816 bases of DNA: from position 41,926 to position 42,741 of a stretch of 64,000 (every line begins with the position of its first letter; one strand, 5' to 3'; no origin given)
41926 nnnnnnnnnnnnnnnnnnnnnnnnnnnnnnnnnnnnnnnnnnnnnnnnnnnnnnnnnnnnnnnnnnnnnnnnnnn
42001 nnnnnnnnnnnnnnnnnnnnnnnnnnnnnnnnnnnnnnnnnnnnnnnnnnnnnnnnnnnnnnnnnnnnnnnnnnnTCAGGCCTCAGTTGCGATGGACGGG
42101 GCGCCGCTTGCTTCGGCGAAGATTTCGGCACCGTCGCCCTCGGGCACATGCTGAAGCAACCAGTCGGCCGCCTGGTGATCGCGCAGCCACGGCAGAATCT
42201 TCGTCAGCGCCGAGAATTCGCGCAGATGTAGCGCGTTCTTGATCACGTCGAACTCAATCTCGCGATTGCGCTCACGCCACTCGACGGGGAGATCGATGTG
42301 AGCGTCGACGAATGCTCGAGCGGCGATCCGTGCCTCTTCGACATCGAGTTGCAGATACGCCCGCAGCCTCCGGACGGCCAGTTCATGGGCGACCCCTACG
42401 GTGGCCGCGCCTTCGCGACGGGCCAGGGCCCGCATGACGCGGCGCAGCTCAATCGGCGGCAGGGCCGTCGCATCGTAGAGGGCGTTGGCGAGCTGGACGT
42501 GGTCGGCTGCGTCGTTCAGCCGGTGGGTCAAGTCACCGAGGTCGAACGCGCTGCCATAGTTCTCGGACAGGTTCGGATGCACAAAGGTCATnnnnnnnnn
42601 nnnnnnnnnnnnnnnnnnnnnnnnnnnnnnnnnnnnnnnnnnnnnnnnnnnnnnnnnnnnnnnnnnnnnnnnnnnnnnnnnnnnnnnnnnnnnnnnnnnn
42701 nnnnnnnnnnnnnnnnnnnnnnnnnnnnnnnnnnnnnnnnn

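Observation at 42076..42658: Orphan gene under a perfect CIRCE operator: candidate new member of the HrcA heat-shock regulon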

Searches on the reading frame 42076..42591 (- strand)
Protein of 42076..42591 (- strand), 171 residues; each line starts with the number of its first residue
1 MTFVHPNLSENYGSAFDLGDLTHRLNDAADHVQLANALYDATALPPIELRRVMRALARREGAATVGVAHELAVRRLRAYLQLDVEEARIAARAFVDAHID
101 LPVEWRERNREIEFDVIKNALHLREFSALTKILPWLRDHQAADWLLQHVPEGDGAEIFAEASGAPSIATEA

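Call 4: search_protein_families(library=pfam, proteins=[window:42076-42591:-], max_evalue=1)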
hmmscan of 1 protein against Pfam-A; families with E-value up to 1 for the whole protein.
window:42076-42591:- (171 aa): 0 families

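Call 5: search_protein_families(library=ncbifam, proteins=[window:42076-42591:-], max_evalue=1)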
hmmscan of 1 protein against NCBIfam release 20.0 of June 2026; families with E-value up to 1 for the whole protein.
window:42076-42591:- (171 aa): 0 families

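Call 7: find_homologous_proteins(query=window:42079-42591:-, max_evalue=0.001)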
Query window:42079-42591:- (171 aa): 59 proteins with E <= 0.001 among 340 candidates.
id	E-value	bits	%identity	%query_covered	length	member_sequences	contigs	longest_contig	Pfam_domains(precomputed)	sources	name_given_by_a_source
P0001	2.3e-104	364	99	100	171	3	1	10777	-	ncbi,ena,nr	ncbi:MAG: hypothetical protein F4Y04_00130 [Chloroflexi bacterium]|nr:hypothetical protein [Chlorofl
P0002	1.3e-90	320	85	99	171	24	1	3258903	-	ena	-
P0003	4.0e-90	318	85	100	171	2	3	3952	-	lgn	-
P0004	4.0e-90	318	87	100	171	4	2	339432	-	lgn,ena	-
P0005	7.6e-90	317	85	99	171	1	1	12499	-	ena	-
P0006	1.5e-89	316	84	99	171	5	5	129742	-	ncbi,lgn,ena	-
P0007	3.4e-89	315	84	99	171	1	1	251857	-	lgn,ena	-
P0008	1.1e-88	313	84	100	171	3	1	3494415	-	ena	-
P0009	1.1e-88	313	82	100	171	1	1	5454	-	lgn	-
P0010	3.2e-88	312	84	99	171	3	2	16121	-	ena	-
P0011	6.5e-88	311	82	100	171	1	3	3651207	-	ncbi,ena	-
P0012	6.6e-88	311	84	100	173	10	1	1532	-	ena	-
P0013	1.3e-86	307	81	99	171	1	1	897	-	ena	-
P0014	1.3e-86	307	82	100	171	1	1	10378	-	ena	-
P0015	2.5e-86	306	81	99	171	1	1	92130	-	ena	-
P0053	3.0e-48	182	55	96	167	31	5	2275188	-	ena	-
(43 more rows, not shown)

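Call 8: search_solved_structures(query=window:42079-42591:-, max_evalue=10)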
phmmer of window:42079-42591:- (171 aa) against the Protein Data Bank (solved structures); distinct sequences matched with E-value up to 10: 2.
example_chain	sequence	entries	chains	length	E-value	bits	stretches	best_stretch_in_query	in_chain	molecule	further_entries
2h8c_A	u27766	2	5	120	0.88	12.8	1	86-156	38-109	Crossover junction endodeoxyribonuclease rusA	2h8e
1q8r_A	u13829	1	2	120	0.92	12.8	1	86-156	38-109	Crossover junction endodeoxyribonuclease rusA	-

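Call 10: find_related_loci(query=A1, collection=genome_contigs, flank=4000)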
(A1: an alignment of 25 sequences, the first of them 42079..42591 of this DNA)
Query A1 (171 aa) in genome_contigs; peptide patterns used: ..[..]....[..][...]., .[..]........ (x = any residue, [..] = any of these).
218 stretches matched a pattern; 47 encode a relative of the query (tblastn E <= 1e-3); 47 distinct loci.
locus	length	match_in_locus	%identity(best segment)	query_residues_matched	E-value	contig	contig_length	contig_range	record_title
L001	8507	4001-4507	85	1-169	8e-96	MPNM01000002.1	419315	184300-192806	MAG: Chloroflexi bacterium bin125 NODE_13_length_419315_cov_22.6809_ID_25, whole genome shotgun sequence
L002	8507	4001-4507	84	1-169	8e-95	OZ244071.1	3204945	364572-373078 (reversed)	MAG: Dehalococcoidia bacterium isolate 772cc28d-f118-45af-92c8-bcb28103da5b genome assembly, chromosome: 1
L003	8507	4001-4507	85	1-169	1e-94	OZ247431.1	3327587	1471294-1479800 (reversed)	MAG: Dehalococcoidia bacterium isolate c15901d5-d28f-4d5c-bcfc-8c60e7bd0c97 genome assembly, chromosome: 1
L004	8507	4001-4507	83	1-169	3e-94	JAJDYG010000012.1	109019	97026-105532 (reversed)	MAG: Dehalococcoidia bacterium isolate jk18x34bins.13 k141_493563, whole genome shotgun sequence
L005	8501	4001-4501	84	1-167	2e-93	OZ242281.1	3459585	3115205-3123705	MAG: Dehalococcoidia bacterium isolate 5b41c312-3693-4c79-a24d-842b6111755b genome assembly, chromosome: 1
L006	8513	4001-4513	82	1-171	4e-93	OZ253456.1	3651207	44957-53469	MAG: Dehalococcoidia bacterium isolate 4ae44683-8927-4024-8904-3ea2ed4a1db5 genome assembly, chromosome: 1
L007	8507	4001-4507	83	1-169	9e-93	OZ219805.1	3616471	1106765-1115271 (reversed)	MAG: Dehalococcoidia bacterium isolate c58c6e01-4a6e-4794-97be-e35f15c585e3 genome assembly, chromosome: 3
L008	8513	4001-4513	82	1-171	1e-92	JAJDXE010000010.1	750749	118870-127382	MAG: Dehalococcoidia bacterium isolate jk18x25bins.9 k141_88005, whole genome shotgun sequence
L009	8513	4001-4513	81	1-171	2e-92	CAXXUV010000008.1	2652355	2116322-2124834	MAG: Dehalococcoidia bacterium isolate 53e0c16e-ff2d-4f84-9f2e-96c73ee24ba6 genome assembly, contig: contig_8, whole gen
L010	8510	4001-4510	82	1-170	1e-90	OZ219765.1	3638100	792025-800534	MAG: Dehalococcoidia bacterium isolate 2efd49d1-a845-418d-b650-c606456da4a2 genome assembly, chromosome: 2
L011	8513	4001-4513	79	1-171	8e-88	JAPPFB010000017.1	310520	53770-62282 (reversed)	MAG: Chloroflexota bacterium isolate RHO1_bin_20 NODE_28_length_310520_cov_30.394708, whole genome shotgun sequence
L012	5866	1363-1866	79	1-168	1e-85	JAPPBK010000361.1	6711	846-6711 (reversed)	MAG: Chloroflexota bacterium isolate IRC2_bin_8 NODE_1455_length_6711_cov_6.43915, whole genome shotgun sequence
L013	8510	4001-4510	78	1-170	8e-86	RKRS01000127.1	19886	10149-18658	MAG: Dehalococcoidia bacterium isolate PNGco_C_binSS7 scaffold_314, whole genome shotgun sequence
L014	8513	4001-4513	85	1-171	2e-85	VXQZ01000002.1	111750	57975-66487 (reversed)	MAG: Chloroflexi bacterium isolate SB0664_bin_20 NODE_165_length_111750_cov_44.151645, whole genome shotgun sequence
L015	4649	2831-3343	85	1-171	1e-85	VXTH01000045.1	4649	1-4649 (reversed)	MAG: Chloroflexi bacterium isolate SB0665_bin_35 NODE_6217_length_4649_cov_4.484980, whole genome shotgun sequence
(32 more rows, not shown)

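Call 14: search_solved_structures(query=A1, max_evalue=10)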
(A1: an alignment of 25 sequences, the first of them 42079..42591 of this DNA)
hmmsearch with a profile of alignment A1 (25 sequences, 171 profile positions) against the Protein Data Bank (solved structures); distinct sequences matched with E-value up to 10: 3.
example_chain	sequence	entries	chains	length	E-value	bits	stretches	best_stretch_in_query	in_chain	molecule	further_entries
4b2q_I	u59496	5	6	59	0.57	12.9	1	57-98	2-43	ATP SYNTHASE SUBUNIT EPSILON, MITOCHONDRIAL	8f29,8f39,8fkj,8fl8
2hld_I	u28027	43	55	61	0.61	12.8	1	57-98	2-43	ATP synthase epsilon chain, mitochondrial | ATP SYNTHASE SUBUNIT EPSILON, MITOCHONDRIAL | ATP synthase subunit epsilon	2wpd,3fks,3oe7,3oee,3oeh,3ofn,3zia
2xok_I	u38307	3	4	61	0.66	12.7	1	57-98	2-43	ATP SYNTHASE CATALYTIC SECTOR F1 EPSILON SUBUNIT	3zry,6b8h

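Call 20: find_encoding_contigs(protein=P0053, flank=10000, max_places=3)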
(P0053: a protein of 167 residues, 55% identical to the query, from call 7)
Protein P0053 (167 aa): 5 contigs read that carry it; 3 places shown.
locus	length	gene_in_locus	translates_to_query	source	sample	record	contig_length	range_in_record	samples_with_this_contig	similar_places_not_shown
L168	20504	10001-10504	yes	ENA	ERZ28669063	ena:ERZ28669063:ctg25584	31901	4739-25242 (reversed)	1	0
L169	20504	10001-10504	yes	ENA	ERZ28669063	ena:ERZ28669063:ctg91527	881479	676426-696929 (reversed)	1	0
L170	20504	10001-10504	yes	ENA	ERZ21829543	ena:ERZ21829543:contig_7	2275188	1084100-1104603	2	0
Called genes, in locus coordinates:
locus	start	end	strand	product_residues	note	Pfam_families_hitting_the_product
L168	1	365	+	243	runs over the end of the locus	PF01264:Chorismate_synt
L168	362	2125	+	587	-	PF01202:SKI, PF00465:Fe-ADH, PF13685:Fe-ADH_2 (weak), PF01761:DHQ_synthase, PF24621:DHQS_C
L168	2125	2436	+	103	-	PF00708:Acylphosphatase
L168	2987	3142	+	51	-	-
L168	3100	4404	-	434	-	PF00067:p450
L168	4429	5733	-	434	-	PF03453:MoeA_N, PF00994:MoCF_biosynth, PF03454:MoeA_C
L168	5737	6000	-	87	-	PF22482:AsnC_trans_reg_3, PF01037:AsnC_trans_reg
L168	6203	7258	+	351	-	PF02912:Phe_tRNA-synt_N, PF01409:tRNA-synt_2d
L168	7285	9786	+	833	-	PF01588:tRNA_bind, PF03483:B3_4, PF03484:B5, PF17759:tRNA_synthFbeta, PF03147:FDX-ACB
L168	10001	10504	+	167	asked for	-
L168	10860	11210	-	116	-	PF00453:Ribosomal_L20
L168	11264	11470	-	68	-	PF01632:Ribosomal_L35p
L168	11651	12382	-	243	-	-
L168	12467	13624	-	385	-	PF02786:CPSase_L_D2 (weak), PF02785:Biotin_carb_C, PF25917:BSH_RND (faint), PF00364:Biotin_lipoyl, PF25984:BSH_YknX (faint)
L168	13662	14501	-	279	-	PF00289:Biotin_carb_N, PF02786:CPSase_L_D2, PF02222:ATP-grasp (weak), PF07478:Dala_Dala_lig_C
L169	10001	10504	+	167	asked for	-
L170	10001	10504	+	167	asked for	-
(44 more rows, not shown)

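Call 21: predict_structure(alignment_id=A1)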
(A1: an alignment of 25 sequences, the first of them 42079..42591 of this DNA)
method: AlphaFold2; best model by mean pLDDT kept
length: 171 residues; sequences in the alignment: 25
mean_pLDDT: 80.5   pTM: 0.73
mean pLDDT of the five models: 80.5, 80.1, 79.5, 79.3, 78.2
residues with pLDDT >= 90: 92; 70-90: 41; 50-70: 7; < 50: 31
segments of 3 or more residues with pLDDT < 50: 1-5, 7-11, 13-15, 153-156, 158-171
pLDDT, mean of each block of 10 residues (from residue 1): 44 61 91 95 90 93 94 96 95 93 92 89 88 82 78 50 42 35
secondary structure, 60 per line:
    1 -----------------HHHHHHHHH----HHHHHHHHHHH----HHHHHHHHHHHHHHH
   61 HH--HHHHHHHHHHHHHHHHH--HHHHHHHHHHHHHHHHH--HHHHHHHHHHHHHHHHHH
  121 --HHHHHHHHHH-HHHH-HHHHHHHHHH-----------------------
elements in order: H18-26 H31-41 H46-62 H65-81 H84-100 H103-120 H123-132 H134-137 H139-148

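Call 23: search_protein_representatives(alignment_id=A1)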
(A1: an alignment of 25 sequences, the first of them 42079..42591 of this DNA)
Query: 25 sequences, 171 profile positions. Proteins with E-value up to 0.001 (for the whole library): 59; up to 1e-10: 27; up to 1e-30: 3. The best 59 are listed.
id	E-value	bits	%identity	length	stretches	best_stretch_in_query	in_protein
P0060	1.4e-67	242.8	-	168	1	10-169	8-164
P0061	1.5e-49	184.1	-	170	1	15-161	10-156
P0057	5.9e-47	175.6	-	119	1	53-169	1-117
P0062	8.4e-26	106.8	-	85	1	53-119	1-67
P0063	2.5e-23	98.7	-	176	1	34-156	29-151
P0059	6.3e-23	97.4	-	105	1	106-170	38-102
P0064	1.3e-17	80.2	-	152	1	33-139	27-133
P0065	4.4e-16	75.2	-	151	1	33-145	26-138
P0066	3.4e-15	72.3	-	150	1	33-142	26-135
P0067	7.3e-15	71.2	-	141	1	36-139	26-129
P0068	2.7e-14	69.3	-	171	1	48-157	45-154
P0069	2.8e-14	69.3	-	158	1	40-140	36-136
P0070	7.1e-14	68.0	-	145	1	34-145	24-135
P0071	1.0e-13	67.4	-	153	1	33-137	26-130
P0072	1.1e-13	67.3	-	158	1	32-156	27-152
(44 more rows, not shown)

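Call 25: fold_search(model_id=the predicted structure, library=pdb)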
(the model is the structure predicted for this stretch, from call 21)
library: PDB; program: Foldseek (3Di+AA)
matches with E <= 10: 484; with E <= 0.001: 0
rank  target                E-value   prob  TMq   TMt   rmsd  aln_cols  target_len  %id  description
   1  8g9j                  2.8e-01  0.54  0.29  0.26   8.5       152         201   18  Geometrically programmable nanomaterial construction using regularized protein building blocks (released 2024-03-13)
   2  8g9k_B                3.2e-01  0.35  0.25  0.23  10.7       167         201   16  Geometrically programmable nanomaterial construction using regularized protein building blocks (released 2024-03-13)
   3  8g9k_A                3.4e-01  0.33  0.25  0.23  10.8       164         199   18  Geometrically programmable nanomaterial construction using regularized protein building blocks (released 2024-03-13)
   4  3woz_A                3.9e-01  0.38  0.23  0.20  10.3       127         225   13  Crystal structure of CLASP2 TOG domain (TOG3) (released 2015-05-27)
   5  8rrl_B                5.2e-01  0.38  0.30  0.23  10.6       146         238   18  14-3-3 sigma complexed with a phosphopeptide optimized for a Fusicoccin-mediated stabilization of the complex (released 2025-02-12)
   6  7afw                  6.7e-01  0.20  0.23  0.24   9.4       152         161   15  Beta-Catenin in complex with compound 6 (released 2020-12-16)
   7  8fni_8                8.5e-01  0.20  0.22  0.10  12.7       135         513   13  Cryo-EM structure of RNase-treated RESC-B in trypanosomal RNA editing (released 2023-07-19)
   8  9k83_A                9.4e-01  0.25  0.26  0.23   9.3       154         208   14  Cryo-EM structure of designed zinc-induced filament Fiber-n6-Zn1-HEHE-43 (released 2025-10-29)
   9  2qk2                  9.4e-01  0.23  0.25  0.20  12.6       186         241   12  Structural Basis of Microtubule Plus End Tracking by XMAP215, CLIP-170 and EB1 (released 2007-10-02)
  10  8hpp_B                1.1e+00  0.16  0.26  0.15  10.4       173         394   10  Crystal structure of human INTS3 with SAGE1 (released 2023-12-20)
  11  3rdh_A                1.2e+00  0.21  0.28  0.23  10.6       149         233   15  X-ray induced covalent inhibition of 14-3-3 (released 2011-09-28)
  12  6vaa_A                1.3e+00  0.25  0.29  0.07   8.8       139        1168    9  Structure of the Fanconi Anemia ID complex bound to ICL DNA (released 2020-03-18)
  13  9cc4_D                1.3e+00  0.38  0.30  0.26   8.3       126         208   17  Crystal structure of Z4 c3ii (released 2025-06-25)
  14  9qpq_M                1.3e+00  0.28  0.30  0.32  10.4       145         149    9  The structure of the COPI leaf bound to GOLPH3 (released 2025-10-22)
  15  1ywt_A                1.3e+00  0.20  0.29  0.24  10.5       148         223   16  Crystal structure of the human sigma isoform of 14-3-3 in complex with a mode-1 phosphopeptide (released 2005-03-01)
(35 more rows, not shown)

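Call 27: search_protein_families(library=pfam, alignment_id=A2, max_evalue=0.1)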
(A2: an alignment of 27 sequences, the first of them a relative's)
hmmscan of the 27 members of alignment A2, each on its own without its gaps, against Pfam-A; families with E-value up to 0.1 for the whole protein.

A. member 1, P0064 (152 aa): 0 families

B. families by the number of members that match (of 27 scanned): 10 families
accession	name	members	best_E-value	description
PF11304.13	DUF3106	4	0.009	Protein of unknown function (DUF3106)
PF01337.24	Barstar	1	0.0015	Barstar (barnase inhibitor)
PF08278.16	DnaG_DnaB_bind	1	0.0097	DNA primase DnaG DnaB-binding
PF19932.4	DUF6395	1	0.025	Family of unknown function (DUF6395)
PF12873.12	DUF3825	1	0.027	Domain of unknown function (DUF3825)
PF13305.11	TetR_C_33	1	0.027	Tetracyclin repressor-like, C-terminal domain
PF19599.4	DUF6104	1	0.031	Family of unknown function (DUF6104)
PF18286.6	T3SS_ExsE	1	0.033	Type III secretion system ExsE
PF17285.8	PRMT5_TIM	1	0.034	PRMT5 TIM barrel domain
PF04286.17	DUF445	1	0.072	Protein of unknown function (DUF445)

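Call 30: find_related_loci(query=A3, collection=genome_contigs, flank=3000)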
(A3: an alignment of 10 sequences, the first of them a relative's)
Query A3 (152 aa) in genome_contigs; peptide patterns used: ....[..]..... (x = any residue, [..] = any of these).
93 stretches matched a pattern; 3 encode a relative of the query (tblastn E <= 1e-3); 3 distinct loci.
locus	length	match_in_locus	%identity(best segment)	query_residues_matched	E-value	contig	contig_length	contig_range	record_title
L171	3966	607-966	48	28-147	2e-28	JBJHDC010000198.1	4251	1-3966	MAG: Dehalococcoidia bacterium isolate SF2967_J5348.concoct.109 NODE_22589_length_4251_cov_1.261882, whole genome shotgu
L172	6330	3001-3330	47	28-137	9e-27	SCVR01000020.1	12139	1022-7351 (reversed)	MAG: Dehalococcoidia bacterium isolate GW928_bin.20 GW928_bin.20-1241, whole genome shotgun sequence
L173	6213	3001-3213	56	62-132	1e-18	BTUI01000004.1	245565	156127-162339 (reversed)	MAG: Chloroflexota bacterium AMX-MBFR-23 DNA, sequence04, whole genome shotgun sequence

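Call 44: search_protein_families(library=pfam, proteins=[L172:21-2228:+, L172:2044-2664:-, L172:3429-4352:+, L172:4054-5724:+, L172:5029-5976:-, L173:874-1788:+, L173:1785-2285:-, L173:3230-4414:-, L173:4315-5199:+, L173:5212-6066:+], max_evalue=0.00001)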
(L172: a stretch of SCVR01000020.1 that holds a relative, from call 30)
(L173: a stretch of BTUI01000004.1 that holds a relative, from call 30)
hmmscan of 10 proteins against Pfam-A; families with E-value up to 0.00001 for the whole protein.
L172:21-2228:+ (735 aa): 0 families

L172:2044-2664:- (206 aa): 10 families
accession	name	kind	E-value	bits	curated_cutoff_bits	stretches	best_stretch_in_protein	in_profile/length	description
PF00037.32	Fer4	-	4.7e-14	52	21.1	2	101-124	1-24/24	4Fe-4S binding domain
PF12838.12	Fer4_7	-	1.2e-10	42.1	27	1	68-122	1-52/52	4Fe-4S dicluster domain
PF12797.12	Fer4_2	-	4.1e-09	36.3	24.5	0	66-80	7-21/22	4Fe-4S binding domain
PF13187.11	Fer4_9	-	4.7e-09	36.6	27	1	68-123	1-52/52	4Fe-4S dicluster domain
PF13484.11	Fer4_16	-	1.1e-08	36.2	30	0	108-133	2-28/66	4Fe-4S double cluster binding domain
PF14697.11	Fer4_21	-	2.4e-08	34.4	35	0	63-84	35-57/59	4Fe-4S dicluster domain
PF13183.11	Fer4_8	-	3.9e-07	30.9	27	0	107-125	4-22/68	4Fe-4S dicluster domain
PF12837.12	Fer4_6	-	6.2e-07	29.5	25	0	64-84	4-24/24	4Fe-4S binding domain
PF13534.11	Fer4_17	-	1.5e-06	29.1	22.2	0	107-121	45-59/61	4Fe-4S dicluster domain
PF13237.11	Fer4_10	-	1.9e-06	28.2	25.5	0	67-119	7-53/53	4Fe-4S dicluster domain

L172:3429-4352:+ (307 aa): 1 family
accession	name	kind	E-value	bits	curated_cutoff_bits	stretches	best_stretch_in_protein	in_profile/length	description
PF09754.15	PAC2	-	6.6e-36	124.6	25.8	1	32-241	7-210/215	PAC2 family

L172:4054-5724:+ (556 aa): 0 families

L172:5029-5976:- (315 aa): 5 families
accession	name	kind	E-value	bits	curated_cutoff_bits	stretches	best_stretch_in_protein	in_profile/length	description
PF07992.20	Pyr_redox_2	-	1e-46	160.1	26.1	1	7-302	2-291/291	Pyridine nucleotide-disulphide oxidoreductase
PF13738.12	Pyr_redox_3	-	7.8e-18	65.2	30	1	71-285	90-305/305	Pyridine nucleotide-disulphide oxidoreductase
PF00070.33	Pyr_redox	-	1e-12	48.8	22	1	148-223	2-80/82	Pyridine nucleotide-disulphide oxidoreductase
PF01266.30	DAO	-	3.7e-06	27.1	27.9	0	62-117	149-207/353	FAD dependent oxidoreductase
PF03486.20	HI0933_like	-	4.5e-06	26.7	50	0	7-44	2-39/244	HI0933-like protein Rossmann domain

L173:874-1788:+ (304 aa): 0 families

L173:1785-2285:- (166 aa): 0 families

L173:3230-4414:- (394 aa): 0 families

L173:4315-5199:+ (294 aa): 0 families

L173:5212-6066:+ (284 aa): 4 families
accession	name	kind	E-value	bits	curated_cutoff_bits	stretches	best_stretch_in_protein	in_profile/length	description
PF00106.31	adh_short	-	1e-49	169.1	26.6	1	7-207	1-181/195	short chain dehydrogenase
PF13561.12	adh_short_C2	-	3.3e-36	125.5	27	1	13-213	1-180/236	Enoyl-(Acyl carrier protein) reductase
PF08659.16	KR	-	3.3e-12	47.1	22.6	1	9-162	3-150/180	KR domain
PF01370.27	Epimerase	-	3.1e-06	27.2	20.9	1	9-193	1-160/240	NAD dependent epimerase/dehydratase family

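Call 46: search_protein_families(library=pfam, proteins=[L173:3314-4288:+, L171:1025-1987:+, L171:2060-3499:+, L171:1007-2227:-, L173:4312-5112:-, L173:500-1129:-], max_evalue=0.00001)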
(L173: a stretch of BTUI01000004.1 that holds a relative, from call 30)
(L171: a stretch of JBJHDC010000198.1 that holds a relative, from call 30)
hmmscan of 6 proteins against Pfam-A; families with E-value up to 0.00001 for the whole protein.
L173:3314-4288:+ (324 aa): 1 family
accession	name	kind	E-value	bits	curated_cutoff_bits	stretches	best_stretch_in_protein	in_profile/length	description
PF09754.15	PAC2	-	6e-31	108.4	25.8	1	39-246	13-215/215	PAC2 family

L171:1025-1987:+ (320 aa): 1 family
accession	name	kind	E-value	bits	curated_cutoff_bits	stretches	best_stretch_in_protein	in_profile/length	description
PF09754.15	PAC2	-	1.8e-32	113.3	25.8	1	41-249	9-211/215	PAC2 family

L171:2060-3499:+ (479 aa): 2 families
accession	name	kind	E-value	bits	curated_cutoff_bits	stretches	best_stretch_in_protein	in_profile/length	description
PF00501.34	AMP-binding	-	2e-52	178.7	29.9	1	9-333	3-378/384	AMP-binding enzyme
PF13193.12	AMP-binding_C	-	3.1e-09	38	24.5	1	394-467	1-76/76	AMP-binding enzyme C-terminal domain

L171:1007-2227:- (406 aa): 0 families

L173:4312-5112:- (266 aa): 4 families
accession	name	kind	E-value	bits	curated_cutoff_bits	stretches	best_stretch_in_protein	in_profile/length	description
PF13561.12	adh_short_C2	-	3.8e-55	187.5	27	1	26-262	9-235/236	Enoyl-(Acyl carrier protein) reductase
PF00106.31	adh_short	-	2.9e-47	161.1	26.6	1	8-205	1-190/195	short chain dehydrogenase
PF08659.16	KR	-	1.9e-08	34.9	22.6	1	26-131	13-119/180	KR domain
PF23441.1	SDR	-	9.9e-06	25.6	27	0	61-262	60-255/258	SDR-like rossmann domain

L173:500-1129:- (209 aa): 0 families

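Call 48: find_related_loci(query=A3, collection=metagenome_contigs, flank=2500)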
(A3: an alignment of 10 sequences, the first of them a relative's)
Query A3 (152 aa) in metagenome_contigs; peptide patterns used: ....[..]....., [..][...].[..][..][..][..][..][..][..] (x = any residue, [..] = any of these).
298 stretches matched a pattern; 8 encode a relative of the query (tblastn E <= 1e-3); 8 distinct loci.
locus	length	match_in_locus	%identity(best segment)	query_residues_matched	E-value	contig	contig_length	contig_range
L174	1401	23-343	57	26-132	7e-35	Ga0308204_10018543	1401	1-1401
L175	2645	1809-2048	60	57-136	8e-25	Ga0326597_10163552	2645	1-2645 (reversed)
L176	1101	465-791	49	28-136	6e-24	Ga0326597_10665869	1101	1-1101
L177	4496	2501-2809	48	30-132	8e-23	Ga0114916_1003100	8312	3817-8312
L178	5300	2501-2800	48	31-130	7e-21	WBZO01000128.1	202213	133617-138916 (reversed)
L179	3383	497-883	45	5-132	1e-20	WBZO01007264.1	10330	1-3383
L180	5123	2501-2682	59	70-130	6e-12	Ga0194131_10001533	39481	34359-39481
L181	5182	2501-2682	59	70-130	6e-12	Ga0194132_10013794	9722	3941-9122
